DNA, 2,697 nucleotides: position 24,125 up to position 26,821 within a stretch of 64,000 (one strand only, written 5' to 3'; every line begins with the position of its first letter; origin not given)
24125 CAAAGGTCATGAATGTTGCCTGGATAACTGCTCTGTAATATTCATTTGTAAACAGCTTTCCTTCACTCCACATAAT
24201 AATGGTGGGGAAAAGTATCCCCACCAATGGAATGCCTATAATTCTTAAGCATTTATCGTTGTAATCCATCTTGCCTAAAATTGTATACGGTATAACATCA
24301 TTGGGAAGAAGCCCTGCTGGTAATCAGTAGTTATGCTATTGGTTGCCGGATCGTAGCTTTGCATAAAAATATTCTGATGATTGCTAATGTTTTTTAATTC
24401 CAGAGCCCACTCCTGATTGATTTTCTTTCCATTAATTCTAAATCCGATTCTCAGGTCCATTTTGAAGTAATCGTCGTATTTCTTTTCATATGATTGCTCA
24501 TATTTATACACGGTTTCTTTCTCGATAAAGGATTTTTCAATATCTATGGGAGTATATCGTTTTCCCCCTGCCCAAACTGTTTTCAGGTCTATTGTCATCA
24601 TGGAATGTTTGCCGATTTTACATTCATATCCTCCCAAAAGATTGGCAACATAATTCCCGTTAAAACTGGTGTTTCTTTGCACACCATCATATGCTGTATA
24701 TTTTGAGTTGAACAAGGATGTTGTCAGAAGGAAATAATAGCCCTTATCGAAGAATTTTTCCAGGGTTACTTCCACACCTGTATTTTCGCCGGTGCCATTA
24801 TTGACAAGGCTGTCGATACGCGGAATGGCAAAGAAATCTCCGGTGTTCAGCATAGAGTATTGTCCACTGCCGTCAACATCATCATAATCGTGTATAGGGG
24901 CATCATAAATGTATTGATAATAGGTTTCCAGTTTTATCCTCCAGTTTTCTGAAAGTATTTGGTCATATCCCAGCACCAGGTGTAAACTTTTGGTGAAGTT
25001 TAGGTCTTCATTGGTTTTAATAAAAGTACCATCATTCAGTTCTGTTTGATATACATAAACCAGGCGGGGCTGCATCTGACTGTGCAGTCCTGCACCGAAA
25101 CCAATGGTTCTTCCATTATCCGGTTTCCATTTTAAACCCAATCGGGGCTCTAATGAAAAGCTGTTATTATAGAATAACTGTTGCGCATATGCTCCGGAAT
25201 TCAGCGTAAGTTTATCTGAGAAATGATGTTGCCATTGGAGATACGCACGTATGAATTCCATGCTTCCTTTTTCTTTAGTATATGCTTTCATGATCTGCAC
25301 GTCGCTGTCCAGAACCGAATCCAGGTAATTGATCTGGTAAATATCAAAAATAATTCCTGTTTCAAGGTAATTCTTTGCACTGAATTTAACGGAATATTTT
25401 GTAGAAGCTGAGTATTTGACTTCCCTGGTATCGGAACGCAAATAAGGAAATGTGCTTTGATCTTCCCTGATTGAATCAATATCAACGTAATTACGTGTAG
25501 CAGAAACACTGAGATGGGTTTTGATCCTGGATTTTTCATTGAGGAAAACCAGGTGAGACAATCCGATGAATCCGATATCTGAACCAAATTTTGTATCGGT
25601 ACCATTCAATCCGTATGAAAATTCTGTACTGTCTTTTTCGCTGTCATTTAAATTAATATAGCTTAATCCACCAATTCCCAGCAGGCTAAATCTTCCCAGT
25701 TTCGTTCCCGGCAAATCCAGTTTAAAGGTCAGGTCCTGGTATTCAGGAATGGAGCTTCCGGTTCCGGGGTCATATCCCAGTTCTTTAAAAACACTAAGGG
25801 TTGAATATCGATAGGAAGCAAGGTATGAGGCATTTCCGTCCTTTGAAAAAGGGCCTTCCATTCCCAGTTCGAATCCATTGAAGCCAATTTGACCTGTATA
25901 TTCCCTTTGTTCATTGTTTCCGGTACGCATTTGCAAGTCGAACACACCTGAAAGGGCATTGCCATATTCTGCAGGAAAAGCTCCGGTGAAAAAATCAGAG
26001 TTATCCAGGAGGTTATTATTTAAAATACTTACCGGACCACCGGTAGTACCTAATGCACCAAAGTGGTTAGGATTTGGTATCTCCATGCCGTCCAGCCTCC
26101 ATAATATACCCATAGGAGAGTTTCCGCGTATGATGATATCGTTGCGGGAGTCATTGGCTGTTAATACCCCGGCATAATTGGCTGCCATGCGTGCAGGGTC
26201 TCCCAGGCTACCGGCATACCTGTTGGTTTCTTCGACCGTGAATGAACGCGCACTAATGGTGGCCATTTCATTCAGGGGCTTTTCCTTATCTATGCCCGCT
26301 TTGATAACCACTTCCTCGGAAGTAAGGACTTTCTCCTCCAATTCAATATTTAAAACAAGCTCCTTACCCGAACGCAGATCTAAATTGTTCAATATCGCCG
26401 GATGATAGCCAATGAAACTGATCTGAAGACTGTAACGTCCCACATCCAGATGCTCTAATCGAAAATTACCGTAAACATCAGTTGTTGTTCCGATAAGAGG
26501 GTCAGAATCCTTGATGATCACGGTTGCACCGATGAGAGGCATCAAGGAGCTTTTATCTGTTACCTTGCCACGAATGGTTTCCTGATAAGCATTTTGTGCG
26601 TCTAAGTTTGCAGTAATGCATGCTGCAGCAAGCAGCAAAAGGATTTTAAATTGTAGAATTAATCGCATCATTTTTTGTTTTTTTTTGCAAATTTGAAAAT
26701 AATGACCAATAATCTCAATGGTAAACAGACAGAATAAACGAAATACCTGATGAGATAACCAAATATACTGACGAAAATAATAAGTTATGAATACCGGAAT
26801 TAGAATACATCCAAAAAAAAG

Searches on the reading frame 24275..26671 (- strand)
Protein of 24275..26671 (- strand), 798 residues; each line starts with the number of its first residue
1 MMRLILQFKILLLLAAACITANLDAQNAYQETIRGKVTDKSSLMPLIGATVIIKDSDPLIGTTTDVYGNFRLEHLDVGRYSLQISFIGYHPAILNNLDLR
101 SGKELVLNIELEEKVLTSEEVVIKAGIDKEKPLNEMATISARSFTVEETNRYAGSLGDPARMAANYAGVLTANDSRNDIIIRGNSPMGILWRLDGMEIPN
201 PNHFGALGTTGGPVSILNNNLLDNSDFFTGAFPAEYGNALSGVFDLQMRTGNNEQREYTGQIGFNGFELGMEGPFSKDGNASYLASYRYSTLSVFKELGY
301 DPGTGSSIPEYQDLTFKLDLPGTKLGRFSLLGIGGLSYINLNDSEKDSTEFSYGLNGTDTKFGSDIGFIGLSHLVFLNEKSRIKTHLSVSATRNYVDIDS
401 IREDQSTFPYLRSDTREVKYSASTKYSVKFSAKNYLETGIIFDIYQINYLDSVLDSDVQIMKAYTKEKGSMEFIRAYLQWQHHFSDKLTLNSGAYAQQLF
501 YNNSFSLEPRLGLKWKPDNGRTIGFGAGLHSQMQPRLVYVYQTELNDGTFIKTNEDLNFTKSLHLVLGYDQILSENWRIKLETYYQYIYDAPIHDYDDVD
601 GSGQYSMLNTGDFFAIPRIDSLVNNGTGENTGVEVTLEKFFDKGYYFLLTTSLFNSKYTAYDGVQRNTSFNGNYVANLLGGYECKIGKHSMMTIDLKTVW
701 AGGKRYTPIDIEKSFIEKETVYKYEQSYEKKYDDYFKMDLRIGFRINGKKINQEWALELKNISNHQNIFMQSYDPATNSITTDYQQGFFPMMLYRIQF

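Call 85: search_protein_families(library=pfam, proteins=[window:24275-26671:-], max_evalue=0.00001)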
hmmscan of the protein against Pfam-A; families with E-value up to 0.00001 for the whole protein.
window:24275-26671:- (798 aa): 2 families
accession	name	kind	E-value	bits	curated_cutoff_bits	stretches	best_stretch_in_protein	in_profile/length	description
PF13715.12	CarbopepD_reg_2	-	2.7e-17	63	32.2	1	33-123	1-88/88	CarboxypepD_reg-like domain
PF13620.12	CarboxypepD_reg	-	1.4e-16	61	32.3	1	32-112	1-82/82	Carboxypeptidase regulatory-like domain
